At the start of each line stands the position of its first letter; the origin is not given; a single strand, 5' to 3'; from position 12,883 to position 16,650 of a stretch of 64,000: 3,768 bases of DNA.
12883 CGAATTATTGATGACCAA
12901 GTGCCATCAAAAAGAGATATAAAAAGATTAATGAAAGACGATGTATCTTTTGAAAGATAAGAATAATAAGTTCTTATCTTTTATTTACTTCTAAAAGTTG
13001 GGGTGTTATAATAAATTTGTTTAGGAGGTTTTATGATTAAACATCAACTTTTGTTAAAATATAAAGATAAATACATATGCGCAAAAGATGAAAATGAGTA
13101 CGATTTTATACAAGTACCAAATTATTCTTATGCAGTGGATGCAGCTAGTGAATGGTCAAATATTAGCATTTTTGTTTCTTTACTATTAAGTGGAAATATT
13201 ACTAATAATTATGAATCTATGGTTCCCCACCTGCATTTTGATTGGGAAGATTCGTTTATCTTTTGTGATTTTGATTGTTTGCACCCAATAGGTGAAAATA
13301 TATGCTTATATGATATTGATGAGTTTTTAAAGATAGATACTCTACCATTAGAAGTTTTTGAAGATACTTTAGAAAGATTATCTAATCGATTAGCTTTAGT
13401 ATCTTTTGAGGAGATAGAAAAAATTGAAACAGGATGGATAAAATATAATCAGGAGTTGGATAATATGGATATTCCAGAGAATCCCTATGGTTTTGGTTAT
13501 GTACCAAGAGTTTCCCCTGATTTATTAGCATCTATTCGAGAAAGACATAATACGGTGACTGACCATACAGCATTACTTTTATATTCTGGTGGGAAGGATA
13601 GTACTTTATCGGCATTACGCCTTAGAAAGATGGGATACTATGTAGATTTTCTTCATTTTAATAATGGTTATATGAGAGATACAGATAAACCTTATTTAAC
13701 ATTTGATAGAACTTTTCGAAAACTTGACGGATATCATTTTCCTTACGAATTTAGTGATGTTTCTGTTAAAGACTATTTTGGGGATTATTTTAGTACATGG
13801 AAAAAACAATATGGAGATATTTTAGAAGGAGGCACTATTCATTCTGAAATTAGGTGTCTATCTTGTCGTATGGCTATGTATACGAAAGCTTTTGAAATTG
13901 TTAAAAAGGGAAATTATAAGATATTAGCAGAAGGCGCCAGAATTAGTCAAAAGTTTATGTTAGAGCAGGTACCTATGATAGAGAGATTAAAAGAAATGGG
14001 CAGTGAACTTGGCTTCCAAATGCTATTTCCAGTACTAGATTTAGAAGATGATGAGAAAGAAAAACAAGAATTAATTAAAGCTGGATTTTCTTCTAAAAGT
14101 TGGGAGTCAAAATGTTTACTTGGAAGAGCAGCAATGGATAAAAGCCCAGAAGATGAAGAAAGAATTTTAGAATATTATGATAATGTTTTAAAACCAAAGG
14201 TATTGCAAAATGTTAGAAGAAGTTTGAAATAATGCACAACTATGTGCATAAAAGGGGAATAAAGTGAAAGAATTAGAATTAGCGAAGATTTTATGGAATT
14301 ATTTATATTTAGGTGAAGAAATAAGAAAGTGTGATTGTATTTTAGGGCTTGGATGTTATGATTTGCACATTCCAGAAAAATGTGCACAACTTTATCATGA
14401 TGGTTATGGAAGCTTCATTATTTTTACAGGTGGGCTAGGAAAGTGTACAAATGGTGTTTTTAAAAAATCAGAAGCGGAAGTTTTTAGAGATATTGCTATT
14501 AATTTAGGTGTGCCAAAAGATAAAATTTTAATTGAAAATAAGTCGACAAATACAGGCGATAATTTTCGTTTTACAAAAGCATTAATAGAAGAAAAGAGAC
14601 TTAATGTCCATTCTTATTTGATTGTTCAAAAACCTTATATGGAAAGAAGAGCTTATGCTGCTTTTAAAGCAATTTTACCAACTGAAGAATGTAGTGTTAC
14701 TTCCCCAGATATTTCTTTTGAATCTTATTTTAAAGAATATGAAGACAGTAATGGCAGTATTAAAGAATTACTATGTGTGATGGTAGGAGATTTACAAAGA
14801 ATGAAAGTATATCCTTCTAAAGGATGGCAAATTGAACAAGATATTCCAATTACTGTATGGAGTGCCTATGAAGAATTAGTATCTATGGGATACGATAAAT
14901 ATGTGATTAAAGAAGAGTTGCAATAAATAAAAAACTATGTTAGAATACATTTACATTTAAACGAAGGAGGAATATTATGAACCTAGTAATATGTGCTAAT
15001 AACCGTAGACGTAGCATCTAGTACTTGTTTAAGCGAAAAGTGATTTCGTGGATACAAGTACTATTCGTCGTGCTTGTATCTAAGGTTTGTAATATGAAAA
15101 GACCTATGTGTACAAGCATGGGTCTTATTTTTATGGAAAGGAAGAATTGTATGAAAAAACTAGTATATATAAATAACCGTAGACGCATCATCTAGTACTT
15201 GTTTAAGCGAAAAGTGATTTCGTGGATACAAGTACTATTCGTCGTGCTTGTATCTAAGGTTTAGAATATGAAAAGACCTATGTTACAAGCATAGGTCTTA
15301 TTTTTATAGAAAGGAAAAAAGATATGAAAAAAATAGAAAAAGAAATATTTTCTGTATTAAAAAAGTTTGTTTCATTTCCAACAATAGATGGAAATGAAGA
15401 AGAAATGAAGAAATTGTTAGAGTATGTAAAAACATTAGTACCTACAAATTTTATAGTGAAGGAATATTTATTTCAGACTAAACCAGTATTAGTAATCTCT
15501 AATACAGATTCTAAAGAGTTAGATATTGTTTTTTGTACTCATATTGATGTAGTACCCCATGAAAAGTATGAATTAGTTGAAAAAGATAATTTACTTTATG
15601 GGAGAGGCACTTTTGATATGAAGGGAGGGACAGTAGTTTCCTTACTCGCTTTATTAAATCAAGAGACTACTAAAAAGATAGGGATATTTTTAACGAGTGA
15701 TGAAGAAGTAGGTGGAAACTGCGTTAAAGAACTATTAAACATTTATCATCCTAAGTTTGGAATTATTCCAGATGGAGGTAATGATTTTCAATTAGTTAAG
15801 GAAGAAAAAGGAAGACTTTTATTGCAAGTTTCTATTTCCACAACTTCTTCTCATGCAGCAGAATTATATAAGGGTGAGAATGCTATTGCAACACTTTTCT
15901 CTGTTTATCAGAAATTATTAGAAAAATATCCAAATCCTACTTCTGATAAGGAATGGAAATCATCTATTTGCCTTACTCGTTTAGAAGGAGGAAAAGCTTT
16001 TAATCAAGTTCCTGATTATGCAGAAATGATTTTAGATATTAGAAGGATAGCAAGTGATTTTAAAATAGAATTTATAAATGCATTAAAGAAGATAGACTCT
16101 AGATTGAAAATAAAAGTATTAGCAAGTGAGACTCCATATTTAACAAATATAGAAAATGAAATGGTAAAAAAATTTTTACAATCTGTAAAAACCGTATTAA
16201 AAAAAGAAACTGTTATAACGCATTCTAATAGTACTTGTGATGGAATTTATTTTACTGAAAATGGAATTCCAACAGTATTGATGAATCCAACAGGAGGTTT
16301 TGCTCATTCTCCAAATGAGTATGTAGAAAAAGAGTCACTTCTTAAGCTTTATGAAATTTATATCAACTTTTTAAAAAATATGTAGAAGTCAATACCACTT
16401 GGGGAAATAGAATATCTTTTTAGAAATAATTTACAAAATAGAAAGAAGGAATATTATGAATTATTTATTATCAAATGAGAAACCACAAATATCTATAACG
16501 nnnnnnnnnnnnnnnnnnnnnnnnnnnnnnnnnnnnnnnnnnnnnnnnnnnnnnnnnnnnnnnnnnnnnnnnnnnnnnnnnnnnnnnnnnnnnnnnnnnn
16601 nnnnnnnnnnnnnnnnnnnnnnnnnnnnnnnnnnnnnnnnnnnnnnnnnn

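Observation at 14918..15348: Tandemly duplicated leader-peptide attenuator with an NNRRR core upstream of an ArgE/DapE-family M20 deacylase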

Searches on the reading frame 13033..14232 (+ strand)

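Call 6: search_protein_families(library=pfam, proteins=[window:13033-14232:+])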
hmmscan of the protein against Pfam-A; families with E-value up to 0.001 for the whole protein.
window:13033-14232:+ (399 aa): 2 families
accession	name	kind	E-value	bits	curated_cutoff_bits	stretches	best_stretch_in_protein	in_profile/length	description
PF24167.1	DUF7411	-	2.6e-06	27.6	28.7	1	180-218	3-40/194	Family of unknown function (DUF7411)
PF02568.20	ThiI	-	8.4e-06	26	20.5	1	176-306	2-120/197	Thiamine biosynthesis protein (ThiI)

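Call 18: search_protein_families(library=ncbifam, proteins=[window:13033-14232:+], max_evalue=0.01)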
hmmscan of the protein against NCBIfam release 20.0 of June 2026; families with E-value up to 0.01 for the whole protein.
window:13033-14232:+ (399 aa): 4 families
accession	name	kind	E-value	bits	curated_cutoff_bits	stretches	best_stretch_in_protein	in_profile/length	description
NF011155.0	PRK14561.1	equivalog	2.8e-05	23.9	207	1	180-217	3-39/195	hypothetical protein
NF049949.1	tRNAsynTtuAPyrococ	equivalog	0.00027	20.2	450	1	176-215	46-85/292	tRNA-5-methyluridine(54) 2-sulfurtransferase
TIGR00342.1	TIGR00342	equivalog_domain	0.00054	19.1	264.5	1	176-306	171-288/373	tRNA uracil 4-sulfurtransferase ThiI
NF011259.0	PRK14665.1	equivalog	0.0055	15.7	364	1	178-253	6-80/360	tRNA 2-thiouridine(34) synthase MnmA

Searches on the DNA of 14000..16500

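Call 3: search_rna_families(source=window, start=14000, end=16500, threshold=evalue, max_evalue=10, show_alignments=5)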
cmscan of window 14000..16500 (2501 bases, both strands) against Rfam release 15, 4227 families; matches with E-value up to 10: 7.
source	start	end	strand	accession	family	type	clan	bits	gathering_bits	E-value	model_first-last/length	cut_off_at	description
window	14040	14097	+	RF00343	snoZ122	Gene; snRNA; snoRNA; CD-box;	-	26.7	38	0.55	1-89/89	no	Small nucleolar RNA Z122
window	14984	15087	+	RF02969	DUF3800-I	Gene; sRNA;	-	22.2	44.2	2.3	1-115/115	no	DUF3800-I RNA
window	15152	15261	+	RF02969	DUF3800-I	Gene; sRNA;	-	21.9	44.2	2.6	1-115/115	no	DUF3800-I RNA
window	14908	14940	+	RF02418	Spd-sr07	Gene; sRNA;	-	20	55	7.2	1-63/63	no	Streptococcus sRNA Spd-sr07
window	15361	15410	+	RF03794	MIR5298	Gene; miRNA;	-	19.9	70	8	1-80/80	no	MIR5298 microRNA precursor family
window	16225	16284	+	RF00735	mir-367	Gene; miRNA;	-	18.7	54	1.4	1-68/68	no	mir-367 microRNA precursor family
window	14568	14596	-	RF01365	CRISPR-DR52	Gene; CRISPR;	-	17.1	50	9.6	1-37/37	no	CRISPR RNA direct repeat element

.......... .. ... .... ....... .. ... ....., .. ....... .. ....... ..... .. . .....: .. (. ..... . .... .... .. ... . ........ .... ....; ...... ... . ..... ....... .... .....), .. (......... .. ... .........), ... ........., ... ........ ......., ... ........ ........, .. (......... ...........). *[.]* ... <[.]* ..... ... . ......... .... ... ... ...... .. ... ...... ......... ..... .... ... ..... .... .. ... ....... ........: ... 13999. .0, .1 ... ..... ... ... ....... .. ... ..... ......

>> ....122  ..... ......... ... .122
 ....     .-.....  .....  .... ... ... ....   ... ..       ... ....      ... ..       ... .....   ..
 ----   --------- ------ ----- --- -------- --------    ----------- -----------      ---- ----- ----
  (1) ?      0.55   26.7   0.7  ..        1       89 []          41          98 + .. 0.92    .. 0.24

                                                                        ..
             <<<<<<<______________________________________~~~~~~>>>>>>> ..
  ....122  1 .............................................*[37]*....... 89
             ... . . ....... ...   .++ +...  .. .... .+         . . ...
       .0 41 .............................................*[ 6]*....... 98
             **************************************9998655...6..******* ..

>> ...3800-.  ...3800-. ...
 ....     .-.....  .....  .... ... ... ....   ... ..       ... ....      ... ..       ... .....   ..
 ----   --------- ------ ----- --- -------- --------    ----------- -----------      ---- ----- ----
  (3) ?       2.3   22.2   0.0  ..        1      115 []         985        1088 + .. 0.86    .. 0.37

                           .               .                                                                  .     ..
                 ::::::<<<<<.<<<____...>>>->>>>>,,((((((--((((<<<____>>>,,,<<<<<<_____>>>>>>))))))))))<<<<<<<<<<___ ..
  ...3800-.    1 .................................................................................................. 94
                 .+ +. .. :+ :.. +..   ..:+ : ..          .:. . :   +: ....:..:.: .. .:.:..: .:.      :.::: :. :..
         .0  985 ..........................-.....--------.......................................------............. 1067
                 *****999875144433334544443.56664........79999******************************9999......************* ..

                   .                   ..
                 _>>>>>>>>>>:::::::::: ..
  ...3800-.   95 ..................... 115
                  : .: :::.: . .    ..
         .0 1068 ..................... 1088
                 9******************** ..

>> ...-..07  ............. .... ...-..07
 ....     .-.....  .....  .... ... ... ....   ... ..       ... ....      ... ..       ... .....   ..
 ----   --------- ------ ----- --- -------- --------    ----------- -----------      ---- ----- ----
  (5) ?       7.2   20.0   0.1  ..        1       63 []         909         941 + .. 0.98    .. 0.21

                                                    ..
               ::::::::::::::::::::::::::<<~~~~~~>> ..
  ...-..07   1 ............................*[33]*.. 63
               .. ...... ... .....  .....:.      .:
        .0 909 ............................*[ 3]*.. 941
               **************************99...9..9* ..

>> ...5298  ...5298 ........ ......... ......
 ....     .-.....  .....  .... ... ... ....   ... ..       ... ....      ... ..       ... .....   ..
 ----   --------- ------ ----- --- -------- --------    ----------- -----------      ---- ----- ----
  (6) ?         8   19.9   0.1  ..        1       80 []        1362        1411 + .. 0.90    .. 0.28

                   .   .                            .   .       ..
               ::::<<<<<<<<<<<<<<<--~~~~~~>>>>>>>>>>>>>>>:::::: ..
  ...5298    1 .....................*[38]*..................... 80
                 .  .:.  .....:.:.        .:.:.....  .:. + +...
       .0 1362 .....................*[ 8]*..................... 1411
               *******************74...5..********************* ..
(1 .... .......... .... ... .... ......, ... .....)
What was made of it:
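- On T-box riboswitch or any Rfam 15 family: The best local hit is DUF3800-I, 22 bits against 44.2, E about 2.3 (call 3).
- No Rfam match: only DUF3800-I at 22 bits against a gathering score of 44.2, E about 2 (call 3).
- Tried and rejected: The permissive local scan gave only chance-level hits: DUF3800-I at E about 2 on both copies, snoZ122 and others (call 3).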

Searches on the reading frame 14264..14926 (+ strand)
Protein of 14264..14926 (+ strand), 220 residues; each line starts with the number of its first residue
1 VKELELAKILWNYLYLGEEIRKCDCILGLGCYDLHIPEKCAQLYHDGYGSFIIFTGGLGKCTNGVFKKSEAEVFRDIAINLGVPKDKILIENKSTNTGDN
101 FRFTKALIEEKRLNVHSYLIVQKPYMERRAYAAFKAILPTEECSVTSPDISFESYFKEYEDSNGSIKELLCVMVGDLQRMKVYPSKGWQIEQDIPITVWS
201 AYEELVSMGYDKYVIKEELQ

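Call 6: search_protein_families(library=pfam, proteins=[window:14264-14926:+])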
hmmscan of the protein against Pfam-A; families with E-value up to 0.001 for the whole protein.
window:14264-14926:+ (220 aa): 1 family
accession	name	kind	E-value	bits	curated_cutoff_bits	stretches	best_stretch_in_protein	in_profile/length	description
PF02698.23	DUF218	-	7.8e-20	71.6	27.6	1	37-140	17-109/133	DUF218 domain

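Call 18: search_protein_families(library=ncbifam, proteins=[window:14264-14926:+], max_evalue=0.01)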
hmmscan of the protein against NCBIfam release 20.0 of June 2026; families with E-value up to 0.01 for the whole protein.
window:14264-14926:+ (220 aa): 1 family
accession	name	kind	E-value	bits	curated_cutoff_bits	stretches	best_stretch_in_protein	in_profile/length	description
NF007794.0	PRK10494.1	equivalog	6.1e-05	22.6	205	1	42-113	114-181/259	envelope biogenesis factor ElyC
